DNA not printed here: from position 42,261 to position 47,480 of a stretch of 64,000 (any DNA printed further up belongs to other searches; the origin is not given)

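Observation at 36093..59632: Six intergenic loci share a modular, same-polarity family of heptamer/octamer word-repeat elements (STRR-like)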

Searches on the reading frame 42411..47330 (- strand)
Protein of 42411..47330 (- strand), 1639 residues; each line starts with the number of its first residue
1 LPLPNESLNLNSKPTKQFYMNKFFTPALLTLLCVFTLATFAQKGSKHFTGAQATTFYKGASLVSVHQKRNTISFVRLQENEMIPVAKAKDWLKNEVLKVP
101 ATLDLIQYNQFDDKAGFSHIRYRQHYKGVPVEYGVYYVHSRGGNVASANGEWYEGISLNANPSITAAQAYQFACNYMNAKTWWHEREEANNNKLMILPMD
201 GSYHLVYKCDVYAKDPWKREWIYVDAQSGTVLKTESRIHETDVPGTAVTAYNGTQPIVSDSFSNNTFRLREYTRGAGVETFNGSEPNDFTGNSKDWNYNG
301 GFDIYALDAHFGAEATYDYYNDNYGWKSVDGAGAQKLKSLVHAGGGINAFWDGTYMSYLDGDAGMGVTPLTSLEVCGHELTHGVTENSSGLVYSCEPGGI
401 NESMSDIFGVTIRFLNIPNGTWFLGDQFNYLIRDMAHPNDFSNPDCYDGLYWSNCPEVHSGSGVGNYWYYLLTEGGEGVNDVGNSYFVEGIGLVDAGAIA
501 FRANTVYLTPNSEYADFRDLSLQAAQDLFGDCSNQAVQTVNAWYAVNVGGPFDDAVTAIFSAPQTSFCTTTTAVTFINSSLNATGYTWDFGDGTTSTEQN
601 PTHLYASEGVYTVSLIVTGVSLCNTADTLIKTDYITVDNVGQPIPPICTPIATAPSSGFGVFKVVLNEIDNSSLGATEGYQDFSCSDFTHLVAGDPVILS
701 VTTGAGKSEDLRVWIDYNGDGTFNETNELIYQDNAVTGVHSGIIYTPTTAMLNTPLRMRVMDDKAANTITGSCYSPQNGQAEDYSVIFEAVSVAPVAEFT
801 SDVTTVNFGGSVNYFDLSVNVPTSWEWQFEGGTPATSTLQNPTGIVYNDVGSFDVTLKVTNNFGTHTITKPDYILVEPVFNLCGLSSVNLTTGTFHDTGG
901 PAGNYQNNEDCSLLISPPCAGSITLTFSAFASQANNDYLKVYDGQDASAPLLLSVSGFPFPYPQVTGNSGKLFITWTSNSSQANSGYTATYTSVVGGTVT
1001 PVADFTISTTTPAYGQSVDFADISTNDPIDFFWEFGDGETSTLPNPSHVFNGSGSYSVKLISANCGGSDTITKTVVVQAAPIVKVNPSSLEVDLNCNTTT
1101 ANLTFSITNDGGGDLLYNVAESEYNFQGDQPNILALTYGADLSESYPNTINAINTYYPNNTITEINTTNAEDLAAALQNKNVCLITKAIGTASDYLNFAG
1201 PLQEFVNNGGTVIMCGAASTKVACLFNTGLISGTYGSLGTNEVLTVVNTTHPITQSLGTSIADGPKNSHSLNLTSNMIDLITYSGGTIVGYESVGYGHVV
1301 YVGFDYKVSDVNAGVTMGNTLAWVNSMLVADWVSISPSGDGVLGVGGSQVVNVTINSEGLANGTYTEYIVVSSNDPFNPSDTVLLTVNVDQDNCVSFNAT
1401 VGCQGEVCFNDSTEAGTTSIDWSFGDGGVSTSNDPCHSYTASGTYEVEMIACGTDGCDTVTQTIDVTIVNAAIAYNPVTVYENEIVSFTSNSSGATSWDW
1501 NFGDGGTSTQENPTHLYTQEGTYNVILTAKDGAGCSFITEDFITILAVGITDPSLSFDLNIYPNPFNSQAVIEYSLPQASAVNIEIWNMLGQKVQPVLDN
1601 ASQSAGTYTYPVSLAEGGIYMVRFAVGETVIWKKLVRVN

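Call 13: search_protein_families(library=pfam, proteins=[window:42411-47330:-])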
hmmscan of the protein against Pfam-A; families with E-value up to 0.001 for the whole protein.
window:42411-47330:- (1639 aa): 8 families
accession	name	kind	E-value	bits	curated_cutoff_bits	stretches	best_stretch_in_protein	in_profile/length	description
PF18911.6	PKD_4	-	2.1e-62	207.6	27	5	1486-1537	20-76/85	PKD domain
PF00801.26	PKD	-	1.2e-43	147.4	23.5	5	1472-1534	3-70/80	PKD domain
PF02868.21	Peptidase_M4_C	-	2.4e-33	115.8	24.4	1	389-548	1-165/165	Thermolysin metallopeptidase, alpha-helical domain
PF01447.24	Peptidase_M4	-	5.3e-27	95.5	22.4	1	245-386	2-145/145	Thermolysin metallopeptidase, catalytic domain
PF20009.4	GEVED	-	9e-15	55.7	24.4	1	711-786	2-77/78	GEVED domain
PF00431.26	CUB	-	2.7e-11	44.2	21.4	1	883-991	1-110/110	CUB domain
PF07504.19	FTP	-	4.2e-10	39.7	21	1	110-151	8-50/51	Fungalysin/Thermolysin Propeptide Motif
PF18962.6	Por_Secre_tail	-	5.5e-10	39.8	27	1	1561-1636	1-74/75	Secretion system C-terminal sorting domain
